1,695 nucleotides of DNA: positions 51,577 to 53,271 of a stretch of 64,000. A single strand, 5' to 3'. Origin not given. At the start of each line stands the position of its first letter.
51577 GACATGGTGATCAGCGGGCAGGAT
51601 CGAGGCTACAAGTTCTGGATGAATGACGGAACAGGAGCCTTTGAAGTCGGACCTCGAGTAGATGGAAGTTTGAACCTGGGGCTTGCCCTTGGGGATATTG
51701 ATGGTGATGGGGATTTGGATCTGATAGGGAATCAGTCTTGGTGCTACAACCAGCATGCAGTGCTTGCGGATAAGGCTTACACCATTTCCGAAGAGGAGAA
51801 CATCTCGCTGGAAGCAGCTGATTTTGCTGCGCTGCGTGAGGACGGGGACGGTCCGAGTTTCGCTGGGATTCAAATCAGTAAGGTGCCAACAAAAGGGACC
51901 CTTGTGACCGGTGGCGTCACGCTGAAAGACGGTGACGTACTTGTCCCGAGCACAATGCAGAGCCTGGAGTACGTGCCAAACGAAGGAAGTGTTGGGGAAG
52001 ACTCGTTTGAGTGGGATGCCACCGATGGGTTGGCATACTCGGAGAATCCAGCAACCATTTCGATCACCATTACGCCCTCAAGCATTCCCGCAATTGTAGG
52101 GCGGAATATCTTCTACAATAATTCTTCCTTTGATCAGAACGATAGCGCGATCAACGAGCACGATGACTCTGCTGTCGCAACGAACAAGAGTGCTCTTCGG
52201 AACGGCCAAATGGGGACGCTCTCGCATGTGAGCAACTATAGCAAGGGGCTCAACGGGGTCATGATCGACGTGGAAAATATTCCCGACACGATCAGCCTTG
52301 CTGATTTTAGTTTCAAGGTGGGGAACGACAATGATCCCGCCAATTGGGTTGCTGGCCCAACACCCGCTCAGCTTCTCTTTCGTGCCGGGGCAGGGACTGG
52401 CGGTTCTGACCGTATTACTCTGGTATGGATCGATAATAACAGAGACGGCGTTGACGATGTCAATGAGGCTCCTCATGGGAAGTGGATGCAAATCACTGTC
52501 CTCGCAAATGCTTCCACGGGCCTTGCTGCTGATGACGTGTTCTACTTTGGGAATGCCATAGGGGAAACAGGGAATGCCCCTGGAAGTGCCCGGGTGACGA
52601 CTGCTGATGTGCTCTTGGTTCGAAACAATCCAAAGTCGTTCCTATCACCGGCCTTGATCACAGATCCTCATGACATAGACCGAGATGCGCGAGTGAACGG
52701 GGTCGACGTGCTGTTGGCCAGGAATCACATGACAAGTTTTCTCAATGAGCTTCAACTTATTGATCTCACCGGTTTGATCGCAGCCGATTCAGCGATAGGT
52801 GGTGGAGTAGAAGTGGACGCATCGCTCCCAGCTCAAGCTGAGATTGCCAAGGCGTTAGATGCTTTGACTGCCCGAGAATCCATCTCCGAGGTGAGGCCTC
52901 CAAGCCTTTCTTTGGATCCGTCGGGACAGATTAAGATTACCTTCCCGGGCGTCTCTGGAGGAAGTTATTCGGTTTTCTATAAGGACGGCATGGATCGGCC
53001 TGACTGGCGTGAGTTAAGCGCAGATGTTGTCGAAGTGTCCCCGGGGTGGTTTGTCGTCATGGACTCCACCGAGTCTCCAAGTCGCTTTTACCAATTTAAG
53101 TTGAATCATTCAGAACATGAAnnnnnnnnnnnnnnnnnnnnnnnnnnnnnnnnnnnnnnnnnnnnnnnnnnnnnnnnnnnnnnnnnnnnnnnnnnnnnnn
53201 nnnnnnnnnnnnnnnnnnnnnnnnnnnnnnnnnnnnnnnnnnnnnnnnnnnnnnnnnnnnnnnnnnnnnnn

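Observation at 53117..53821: PEP-CTERM protein translationally coupled to the giant gene; possible anchor for its dockerin-like module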

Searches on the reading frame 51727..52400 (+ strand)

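Call 11: search_protein_families(library=pfam, proteins=[window:51727-52400:+], max_evalue=10)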
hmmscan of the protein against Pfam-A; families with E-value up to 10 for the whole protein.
window:51727-52400:+ (224 aa): 1 family
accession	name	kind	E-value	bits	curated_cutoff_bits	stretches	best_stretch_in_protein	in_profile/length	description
PF17963.7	Big_9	-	0.00013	23.3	23.6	1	8-114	1-89/89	Bacterial Ig domain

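Call 12: search_protein_families(library=ncbifam, proteins=[window:51727-52400:+], max_evalue=10)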
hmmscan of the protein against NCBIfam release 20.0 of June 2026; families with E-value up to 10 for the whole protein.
window:51727-52400:+ (224 aa): 2 families
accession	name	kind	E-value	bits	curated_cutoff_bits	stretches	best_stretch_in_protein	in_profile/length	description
NF012211.1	tand_rpt_95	domain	2.7e-05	24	90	1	68-123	39-92/98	tandem-95 repeat protein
TIGR00271.1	TIGR00271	domain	0.034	13.8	146.5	1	156-189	106-139/175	uncharacterized hydrophobic domain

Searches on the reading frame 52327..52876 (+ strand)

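Call 11: search_protein_families(library=pfam, proteins=[window:52327-52876:+], max_evalue=10)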
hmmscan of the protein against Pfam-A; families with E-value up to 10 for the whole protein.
window:52327-52876:+ (183 aa): 1 family
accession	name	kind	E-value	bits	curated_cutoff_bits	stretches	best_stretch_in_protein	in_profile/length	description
PF00404.24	Dockerin_1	-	0.0051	17.4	22.9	1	115-136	2-23/57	Dockerin type I domain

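Call 12: search_protein_families(library=ncbifam, proteins=[window:52327-52876:+], max_evalue=10)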
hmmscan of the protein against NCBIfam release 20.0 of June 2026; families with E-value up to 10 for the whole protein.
window:52327-52876:+ (183 aa): 0 families

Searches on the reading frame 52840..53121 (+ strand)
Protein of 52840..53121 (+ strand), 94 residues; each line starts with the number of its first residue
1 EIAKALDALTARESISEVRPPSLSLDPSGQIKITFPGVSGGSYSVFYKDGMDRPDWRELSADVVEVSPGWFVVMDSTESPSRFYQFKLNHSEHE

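Call 11: search_protein_families(library=pfam, proteins=[window:52840-53121:+], max_evalue=10)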
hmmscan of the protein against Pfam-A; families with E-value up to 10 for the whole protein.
window:52840-53121:+ (94 aa): 0 families

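Call 12: search_protein_families(library=ncbifam, proteins=[window:52840-53121:+], max_evalue=10)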
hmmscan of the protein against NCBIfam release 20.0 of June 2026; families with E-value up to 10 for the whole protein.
window:52840-53121:+ (94 aa): 0 families
